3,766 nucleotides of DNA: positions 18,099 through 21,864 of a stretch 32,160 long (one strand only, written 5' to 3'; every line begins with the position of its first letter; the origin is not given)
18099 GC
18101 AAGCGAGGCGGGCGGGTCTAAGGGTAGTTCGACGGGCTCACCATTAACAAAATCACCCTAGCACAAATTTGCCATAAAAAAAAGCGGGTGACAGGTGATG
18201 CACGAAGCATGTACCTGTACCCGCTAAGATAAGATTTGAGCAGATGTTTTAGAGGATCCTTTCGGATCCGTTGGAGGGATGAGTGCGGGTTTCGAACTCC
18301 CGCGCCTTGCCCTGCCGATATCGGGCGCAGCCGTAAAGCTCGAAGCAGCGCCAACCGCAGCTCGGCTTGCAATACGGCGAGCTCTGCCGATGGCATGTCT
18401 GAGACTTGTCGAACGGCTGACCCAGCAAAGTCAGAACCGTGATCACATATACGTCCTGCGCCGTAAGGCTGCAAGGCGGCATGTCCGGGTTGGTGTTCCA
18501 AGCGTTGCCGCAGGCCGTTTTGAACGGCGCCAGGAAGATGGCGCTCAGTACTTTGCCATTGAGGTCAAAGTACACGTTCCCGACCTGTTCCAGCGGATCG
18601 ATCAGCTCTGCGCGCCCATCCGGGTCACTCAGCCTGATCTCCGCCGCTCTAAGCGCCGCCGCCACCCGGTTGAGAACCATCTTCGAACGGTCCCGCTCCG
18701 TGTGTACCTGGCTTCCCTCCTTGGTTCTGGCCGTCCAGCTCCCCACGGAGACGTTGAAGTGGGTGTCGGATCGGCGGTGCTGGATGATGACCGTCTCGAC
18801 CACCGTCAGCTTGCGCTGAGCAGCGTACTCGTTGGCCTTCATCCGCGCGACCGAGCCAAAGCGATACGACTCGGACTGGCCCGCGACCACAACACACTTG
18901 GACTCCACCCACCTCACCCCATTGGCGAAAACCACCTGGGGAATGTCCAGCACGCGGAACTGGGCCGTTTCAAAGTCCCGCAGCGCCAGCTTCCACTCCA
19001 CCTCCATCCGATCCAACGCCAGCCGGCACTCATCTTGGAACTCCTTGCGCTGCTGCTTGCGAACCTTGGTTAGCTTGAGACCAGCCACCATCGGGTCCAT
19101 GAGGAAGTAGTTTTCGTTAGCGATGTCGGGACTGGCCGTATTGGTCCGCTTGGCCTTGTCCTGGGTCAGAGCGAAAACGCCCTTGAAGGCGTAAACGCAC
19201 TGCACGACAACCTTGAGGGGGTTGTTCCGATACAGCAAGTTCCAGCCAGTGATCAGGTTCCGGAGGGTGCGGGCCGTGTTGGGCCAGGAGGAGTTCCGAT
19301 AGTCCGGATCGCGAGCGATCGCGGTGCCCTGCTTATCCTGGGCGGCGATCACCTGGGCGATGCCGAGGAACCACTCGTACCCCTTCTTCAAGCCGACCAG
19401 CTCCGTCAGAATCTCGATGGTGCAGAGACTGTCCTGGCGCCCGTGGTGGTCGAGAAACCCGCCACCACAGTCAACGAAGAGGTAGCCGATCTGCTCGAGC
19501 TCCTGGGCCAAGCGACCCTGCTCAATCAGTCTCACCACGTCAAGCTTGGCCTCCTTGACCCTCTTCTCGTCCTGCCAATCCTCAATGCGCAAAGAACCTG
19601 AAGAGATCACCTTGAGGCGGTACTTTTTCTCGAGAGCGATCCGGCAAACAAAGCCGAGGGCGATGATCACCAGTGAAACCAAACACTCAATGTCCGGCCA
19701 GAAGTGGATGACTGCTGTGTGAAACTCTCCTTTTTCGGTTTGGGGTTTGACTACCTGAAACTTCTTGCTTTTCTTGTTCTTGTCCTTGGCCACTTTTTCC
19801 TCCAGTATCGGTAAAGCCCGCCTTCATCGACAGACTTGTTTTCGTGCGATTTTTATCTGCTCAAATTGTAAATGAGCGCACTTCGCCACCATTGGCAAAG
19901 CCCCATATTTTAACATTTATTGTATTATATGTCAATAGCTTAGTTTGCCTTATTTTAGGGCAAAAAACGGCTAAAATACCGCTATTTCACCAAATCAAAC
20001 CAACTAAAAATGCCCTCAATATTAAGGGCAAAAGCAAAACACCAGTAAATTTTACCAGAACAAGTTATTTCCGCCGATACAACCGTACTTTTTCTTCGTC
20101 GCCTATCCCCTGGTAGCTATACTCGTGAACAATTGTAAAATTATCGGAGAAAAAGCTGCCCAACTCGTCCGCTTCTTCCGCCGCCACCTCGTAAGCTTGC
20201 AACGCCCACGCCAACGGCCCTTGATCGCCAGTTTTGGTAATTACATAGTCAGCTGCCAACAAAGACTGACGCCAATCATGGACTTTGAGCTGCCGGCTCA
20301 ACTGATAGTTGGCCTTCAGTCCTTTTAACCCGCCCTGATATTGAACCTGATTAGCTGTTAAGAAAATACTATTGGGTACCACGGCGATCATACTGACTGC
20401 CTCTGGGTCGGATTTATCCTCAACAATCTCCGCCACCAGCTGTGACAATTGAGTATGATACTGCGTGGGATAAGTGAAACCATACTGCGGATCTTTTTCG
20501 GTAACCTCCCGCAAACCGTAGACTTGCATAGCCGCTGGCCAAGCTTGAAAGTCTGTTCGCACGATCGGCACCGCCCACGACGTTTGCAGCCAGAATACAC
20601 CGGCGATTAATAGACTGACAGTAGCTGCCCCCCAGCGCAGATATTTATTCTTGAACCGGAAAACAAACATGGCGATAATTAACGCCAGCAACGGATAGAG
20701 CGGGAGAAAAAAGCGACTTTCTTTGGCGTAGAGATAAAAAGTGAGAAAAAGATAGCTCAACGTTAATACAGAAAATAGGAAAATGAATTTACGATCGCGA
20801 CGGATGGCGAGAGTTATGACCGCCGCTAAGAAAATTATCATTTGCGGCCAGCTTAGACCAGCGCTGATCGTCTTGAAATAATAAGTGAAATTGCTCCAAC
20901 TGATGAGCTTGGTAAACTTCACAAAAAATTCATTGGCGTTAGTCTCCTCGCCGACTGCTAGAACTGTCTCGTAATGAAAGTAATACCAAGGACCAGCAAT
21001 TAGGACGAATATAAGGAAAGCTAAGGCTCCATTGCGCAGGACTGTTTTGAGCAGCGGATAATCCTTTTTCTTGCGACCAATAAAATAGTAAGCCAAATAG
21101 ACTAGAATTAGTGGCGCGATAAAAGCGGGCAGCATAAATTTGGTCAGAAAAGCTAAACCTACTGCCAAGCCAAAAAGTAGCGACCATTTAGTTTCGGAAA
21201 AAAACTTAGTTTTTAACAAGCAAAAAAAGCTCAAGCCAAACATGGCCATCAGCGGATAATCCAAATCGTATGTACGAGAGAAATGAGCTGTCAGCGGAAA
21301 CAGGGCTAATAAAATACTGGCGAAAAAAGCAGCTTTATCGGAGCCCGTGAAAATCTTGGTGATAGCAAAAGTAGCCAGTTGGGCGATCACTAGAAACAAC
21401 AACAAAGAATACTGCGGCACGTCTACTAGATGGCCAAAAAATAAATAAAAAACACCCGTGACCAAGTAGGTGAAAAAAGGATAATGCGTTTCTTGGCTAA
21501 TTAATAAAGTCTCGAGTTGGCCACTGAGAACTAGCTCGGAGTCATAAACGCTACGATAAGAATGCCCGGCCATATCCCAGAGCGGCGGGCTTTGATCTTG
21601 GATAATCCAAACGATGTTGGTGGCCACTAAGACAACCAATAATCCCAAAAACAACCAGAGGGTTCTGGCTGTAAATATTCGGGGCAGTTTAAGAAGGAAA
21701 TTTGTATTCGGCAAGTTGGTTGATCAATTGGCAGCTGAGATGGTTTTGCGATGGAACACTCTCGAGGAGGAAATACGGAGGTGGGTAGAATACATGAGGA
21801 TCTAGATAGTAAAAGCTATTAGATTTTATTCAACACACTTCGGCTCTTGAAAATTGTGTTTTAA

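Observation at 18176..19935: Isolated high-GC orphan gene cassette with host-like promoter and terminator, inserted between ispH and a GT39 gene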

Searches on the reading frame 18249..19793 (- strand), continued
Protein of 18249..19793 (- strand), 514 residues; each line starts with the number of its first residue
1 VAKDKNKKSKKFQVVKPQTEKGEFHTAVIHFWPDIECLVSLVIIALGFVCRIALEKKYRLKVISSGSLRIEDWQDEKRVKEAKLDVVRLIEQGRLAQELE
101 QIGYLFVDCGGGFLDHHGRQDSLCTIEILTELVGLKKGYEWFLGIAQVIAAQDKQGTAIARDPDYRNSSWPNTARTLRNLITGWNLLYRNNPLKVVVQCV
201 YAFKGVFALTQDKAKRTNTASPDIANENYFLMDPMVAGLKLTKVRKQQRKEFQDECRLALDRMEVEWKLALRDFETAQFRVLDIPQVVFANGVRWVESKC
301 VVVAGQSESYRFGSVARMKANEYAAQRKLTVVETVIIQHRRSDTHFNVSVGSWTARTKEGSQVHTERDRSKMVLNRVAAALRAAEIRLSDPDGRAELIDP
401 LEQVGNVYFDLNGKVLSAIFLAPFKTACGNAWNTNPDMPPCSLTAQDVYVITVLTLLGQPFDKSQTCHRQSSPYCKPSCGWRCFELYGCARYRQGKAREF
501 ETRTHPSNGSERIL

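Call 76: list_cluster_members(proteins=[P0010, P0011, P0013, P0014, P0015, P0016, P0017, P0019, P0025, P0026])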
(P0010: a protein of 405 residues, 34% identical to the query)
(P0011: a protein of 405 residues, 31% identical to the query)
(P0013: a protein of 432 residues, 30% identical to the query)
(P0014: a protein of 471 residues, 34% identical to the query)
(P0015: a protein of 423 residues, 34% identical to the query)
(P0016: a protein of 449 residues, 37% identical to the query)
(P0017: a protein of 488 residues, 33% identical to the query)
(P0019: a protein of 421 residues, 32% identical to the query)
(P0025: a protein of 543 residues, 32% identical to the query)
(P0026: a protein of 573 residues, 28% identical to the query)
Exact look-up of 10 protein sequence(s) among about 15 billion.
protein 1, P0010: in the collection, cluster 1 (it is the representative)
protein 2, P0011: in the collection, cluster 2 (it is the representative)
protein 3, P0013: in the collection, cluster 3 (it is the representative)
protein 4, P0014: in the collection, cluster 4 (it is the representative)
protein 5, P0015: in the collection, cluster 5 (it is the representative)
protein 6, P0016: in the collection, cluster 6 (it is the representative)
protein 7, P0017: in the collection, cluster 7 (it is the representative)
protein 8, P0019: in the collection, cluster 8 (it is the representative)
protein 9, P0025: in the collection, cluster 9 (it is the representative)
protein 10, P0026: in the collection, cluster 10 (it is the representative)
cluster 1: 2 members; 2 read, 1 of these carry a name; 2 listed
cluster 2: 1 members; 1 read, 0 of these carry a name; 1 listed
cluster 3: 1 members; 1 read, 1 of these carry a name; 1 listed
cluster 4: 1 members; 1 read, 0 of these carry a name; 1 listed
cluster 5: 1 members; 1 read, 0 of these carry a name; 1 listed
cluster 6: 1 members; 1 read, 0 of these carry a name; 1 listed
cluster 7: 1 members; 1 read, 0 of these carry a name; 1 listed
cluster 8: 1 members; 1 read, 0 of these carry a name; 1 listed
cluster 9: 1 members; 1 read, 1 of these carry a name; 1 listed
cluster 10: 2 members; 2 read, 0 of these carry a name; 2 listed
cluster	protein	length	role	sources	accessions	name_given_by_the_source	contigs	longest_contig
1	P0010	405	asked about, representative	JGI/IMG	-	hypothetical protein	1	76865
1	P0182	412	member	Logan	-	-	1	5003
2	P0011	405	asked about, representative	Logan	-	-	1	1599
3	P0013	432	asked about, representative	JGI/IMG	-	hypothetical protein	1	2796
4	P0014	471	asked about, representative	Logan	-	-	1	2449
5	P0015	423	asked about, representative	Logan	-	-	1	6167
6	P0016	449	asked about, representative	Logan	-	-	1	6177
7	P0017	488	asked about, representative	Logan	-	-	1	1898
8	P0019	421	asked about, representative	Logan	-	-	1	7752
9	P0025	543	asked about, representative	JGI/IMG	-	hypothetical protein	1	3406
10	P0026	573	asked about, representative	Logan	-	-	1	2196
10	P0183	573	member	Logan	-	-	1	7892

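Call 77: list_cluster_members(proteins=[P0020, P0021, P0022, P0023, P0028, P0030, P0034, P0035, P0036, P0038])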
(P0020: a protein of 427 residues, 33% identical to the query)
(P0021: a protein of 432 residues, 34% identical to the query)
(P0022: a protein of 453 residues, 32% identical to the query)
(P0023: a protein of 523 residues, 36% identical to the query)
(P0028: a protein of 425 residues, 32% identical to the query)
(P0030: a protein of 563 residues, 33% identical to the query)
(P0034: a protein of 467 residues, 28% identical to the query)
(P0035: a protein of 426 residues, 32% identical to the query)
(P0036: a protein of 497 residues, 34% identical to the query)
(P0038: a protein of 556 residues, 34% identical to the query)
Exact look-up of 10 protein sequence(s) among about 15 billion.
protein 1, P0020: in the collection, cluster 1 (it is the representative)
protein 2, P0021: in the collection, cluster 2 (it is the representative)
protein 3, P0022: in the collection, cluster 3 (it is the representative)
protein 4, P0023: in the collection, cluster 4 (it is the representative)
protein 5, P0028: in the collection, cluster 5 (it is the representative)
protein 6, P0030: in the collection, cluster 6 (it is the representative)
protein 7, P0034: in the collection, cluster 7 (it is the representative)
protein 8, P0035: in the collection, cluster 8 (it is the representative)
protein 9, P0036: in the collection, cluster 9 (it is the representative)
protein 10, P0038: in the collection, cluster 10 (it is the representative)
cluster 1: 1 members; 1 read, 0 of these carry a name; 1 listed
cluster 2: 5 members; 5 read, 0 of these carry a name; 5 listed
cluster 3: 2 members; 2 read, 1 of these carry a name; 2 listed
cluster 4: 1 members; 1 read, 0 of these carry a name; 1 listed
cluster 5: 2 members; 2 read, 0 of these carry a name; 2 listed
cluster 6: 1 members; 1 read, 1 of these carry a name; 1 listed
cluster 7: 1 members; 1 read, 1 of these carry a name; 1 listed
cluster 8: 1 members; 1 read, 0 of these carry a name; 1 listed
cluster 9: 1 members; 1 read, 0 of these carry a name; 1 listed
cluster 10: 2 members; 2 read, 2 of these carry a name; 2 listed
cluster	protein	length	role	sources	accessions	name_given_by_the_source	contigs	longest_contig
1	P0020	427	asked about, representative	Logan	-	-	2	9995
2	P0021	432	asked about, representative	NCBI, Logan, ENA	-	-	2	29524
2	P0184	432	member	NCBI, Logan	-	-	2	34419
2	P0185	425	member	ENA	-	-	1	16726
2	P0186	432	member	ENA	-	-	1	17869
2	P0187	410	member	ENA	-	-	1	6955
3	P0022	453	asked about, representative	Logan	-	-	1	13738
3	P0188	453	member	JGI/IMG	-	hypothetical protein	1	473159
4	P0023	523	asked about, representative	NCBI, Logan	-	-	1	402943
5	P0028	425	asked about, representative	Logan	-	-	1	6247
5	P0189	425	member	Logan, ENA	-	-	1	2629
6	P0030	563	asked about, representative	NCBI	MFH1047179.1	MAG: hypothetical protein V1738_02650 [Patescibacteria group bacterium]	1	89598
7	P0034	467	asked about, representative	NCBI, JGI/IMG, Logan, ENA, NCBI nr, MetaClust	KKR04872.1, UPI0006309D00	MAG: hypothetical protein UT32_C0025G0006 [Parcubacteria group bacterium ... | status=active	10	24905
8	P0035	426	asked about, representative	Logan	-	-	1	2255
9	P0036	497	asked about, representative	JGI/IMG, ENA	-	-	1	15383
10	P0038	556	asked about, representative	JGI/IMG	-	hypothetical protein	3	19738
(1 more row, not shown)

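Call 78: find_encoding_contigs(protein=P0034, flank=7000, max_places=1)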
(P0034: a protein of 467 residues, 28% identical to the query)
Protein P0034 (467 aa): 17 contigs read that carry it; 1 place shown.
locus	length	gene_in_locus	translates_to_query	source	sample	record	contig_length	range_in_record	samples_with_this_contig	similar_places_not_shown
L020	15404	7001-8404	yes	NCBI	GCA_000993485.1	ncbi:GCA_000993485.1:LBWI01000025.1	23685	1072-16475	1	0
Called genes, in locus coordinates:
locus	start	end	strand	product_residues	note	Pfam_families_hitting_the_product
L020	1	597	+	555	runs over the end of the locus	PF00239:Resolvase, PF07508:Recombinase, PF13408:Zn_ribbon_recom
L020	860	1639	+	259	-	PF00142:Fer4_NifH, PF01656:CbiA, PF02374:ArsA_ATPase (weak), PF06564:CBP_BcsQ (weak), PF09140:MipZ (faint), PF10609:ParA, PF13614:AAA_31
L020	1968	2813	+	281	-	PF02195:ParB_N, PF17762:HTH_ParB, PF23552:ParB_C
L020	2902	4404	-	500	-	PF13328:HD_4, PF01966:HD, PF04607:RelA_SpoT, PF02824:TGS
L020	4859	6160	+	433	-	-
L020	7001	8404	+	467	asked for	-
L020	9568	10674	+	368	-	-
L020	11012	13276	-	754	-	PF01751:Toprim, PF01131:Topoisom_bac, PF01396:Zn_ribbon_Top1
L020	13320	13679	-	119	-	PF05635:23S_rRNA_IVP, PF22296:bAvd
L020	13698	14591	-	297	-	PF02481:DNA_processg_A, PF17782:WHD_DprA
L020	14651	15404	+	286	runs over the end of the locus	-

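Call 79: find_encoding_contigs(protein=P0030, flank=7000, max_places=1)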
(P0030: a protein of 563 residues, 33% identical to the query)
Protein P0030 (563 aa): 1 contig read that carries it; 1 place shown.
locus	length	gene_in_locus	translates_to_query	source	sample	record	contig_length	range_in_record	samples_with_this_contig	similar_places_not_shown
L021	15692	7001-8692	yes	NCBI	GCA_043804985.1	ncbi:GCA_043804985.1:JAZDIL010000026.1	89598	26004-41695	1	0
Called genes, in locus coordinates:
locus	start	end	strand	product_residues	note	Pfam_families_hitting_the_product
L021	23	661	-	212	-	-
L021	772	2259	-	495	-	PF00999:Na_H_Exchanger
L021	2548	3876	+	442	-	PF01541:GIY-YIG, PF27096:UvrC_M, PF02151:UVR, PF08459:UvrC_RNaseH_dom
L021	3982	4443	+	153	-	-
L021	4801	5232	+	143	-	PF02381:MraZ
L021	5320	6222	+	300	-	PF01795:Methyltransf_5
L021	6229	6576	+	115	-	-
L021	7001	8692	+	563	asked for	-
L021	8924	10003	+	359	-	PF00953:Glycos_transf_4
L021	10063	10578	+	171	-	PF02643:DUF192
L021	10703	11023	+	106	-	PF00829:Ribosomal_L21p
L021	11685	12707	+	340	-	-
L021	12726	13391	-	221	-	PF21176:RecR_HhH, PF02132:RecR_ZnF, PF01751:Toprim, PF13662:Toprim_4, PF21175:RecR_C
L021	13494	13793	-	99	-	PF02575:YbaB_DNA_bd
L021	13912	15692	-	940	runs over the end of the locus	PF00772:DnaB, PF13481:AAA_25, PF03796:DnaB_C, PF14890:Intein_splicing, PF14528:LAGLIDADG_3, PF03796:DnaB_C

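Call 80: find_encoding_contigs(protein=P0188, flank=7000, max_places=1)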
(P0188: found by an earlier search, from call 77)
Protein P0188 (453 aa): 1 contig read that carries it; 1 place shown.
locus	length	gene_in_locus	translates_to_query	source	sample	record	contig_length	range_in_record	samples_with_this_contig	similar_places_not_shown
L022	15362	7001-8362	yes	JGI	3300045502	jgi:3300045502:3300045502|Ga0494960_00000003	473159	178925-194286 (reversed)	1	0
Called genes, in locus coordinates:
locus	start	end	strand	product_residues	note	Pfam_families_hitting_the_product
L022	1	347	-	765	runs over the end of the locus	PF01522:Polysacc_deac_1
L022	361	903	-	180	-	-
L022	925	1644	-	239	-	PF20772:TACO1_YebC_N, PF01709:Transcrip_reg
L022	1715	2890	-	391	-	PF09587:PGA_cap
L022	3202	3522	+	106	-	-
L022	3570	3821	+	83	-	-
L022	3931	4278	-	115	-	-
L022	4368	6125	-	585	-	PF00664:ABC_membrane, PF00005:ABC_tran, PF02463:SMC_N (faint)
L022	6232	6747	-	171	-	-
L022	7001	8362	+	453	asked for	-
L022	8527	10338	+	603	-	PF13361:UvrD_C (weak), PF00580:UvrD-helicase, PF02562:PhoH (faint), PF13245:AAA_19 (weak), PF13604:AAA_30 (faint), PF01443:Viral_helicase1 (weak), PF13538:UvrD_C_2 (faint)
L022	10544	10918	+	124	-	-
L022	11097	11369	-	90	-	-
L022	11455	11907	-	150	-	-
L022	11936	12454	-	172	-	PF00293:NUDIX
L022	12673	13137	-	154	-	-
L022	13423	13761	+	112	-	PF06961:DUF1294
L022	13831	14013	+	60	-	-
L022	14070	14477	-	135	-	-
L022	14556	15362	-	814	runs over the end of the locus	PF01588:tRNA_bind, PF03483:B3_4, PF03484:B5, PF17759:tRNA_synthFbeta, PF03147:FDX-ACB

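Call 87: find_related_loci(query=window:18249-19793:-, collection=viral_contigs, flank=8000)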
Query window:18249-19793:- (514 aa) in viral_contigs; peptide patterns used: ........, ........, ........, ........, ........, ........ (x = any residue, [..] = any of these).
2 stretches matched a pattern, but none encodes a relative of the query by tblastn (E <= 1e-3).

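Call 88: find_related_loci(query=A7, collection=viral_contigs, flank=8000)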
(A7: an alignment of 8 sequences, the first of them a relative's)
Query A7 (427 aa) in viral_contigs; peptide patterns used: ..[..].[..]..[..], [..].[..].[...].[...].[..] (x = any residue, [..] = any of these).
43 stretches matched a pattern, but none encodes a relative of the query by tblastn (E <= 1e-3).

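Call 89: search_dna_similar(query=window:18249-19793:-, collection=phages, mode=protein, max_evalue=0.01, max_rows=10)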
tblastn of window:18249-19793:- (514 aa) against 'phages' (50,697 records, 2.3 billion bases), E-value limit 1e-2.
No match.

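Call 90: search_dna_similar(query=window:18249-19793:-, collection=plasmids, mode=protein, max_evalue=0.01, max_rows=10)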
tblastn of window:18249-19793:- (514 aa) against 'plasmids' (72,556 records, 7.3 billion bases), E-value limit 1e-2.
No match.

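Call 102: search_protein_families(library=pfam, proteins=[L020:4859-6160:+, L020:9568-10674:+, L022:6232-6747:-], max_evalue=0.001)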
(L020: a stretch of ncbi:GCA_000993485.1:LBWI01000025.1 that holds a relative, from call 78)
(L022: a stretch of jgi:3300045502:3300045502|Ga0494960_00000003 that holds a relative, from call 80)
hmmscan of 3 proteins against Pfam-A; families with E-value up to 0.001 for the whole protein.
L020:4859-6160:+ (433 aa): 0 families

L020:9568-10674:+ (368 aa): 0 families

L022:6232-6747:- (171 aa): 0 families

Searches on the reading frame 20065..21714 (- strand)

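Call 10: search_protein_families(library=pfam, proteins=[window:20065-21714:-], max_evalue=0.001)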
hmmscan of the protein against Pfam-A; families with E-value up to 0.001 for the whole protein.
window:20065-21714:- (549 aa): 3 families
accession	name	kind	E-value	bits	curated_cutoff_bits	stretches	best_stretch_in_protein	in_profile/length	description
PF13231.12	PMT_2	-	8.8e-09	36.2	26.1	1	77-234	2-151/160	Dolichyl-phosphate-mannose-protein mannosyltransferase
PF02366.24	PMT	-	3.8e-07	30.3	22.7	1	78-247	63-234/245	Dolichyl-phosphate-mannose-protein mannosyltransferase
PF03901.23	Glyco_transf_22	-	1.8e-05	24.6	23.8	1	102-386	112-366/414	Alg9-like mannosyltransferase family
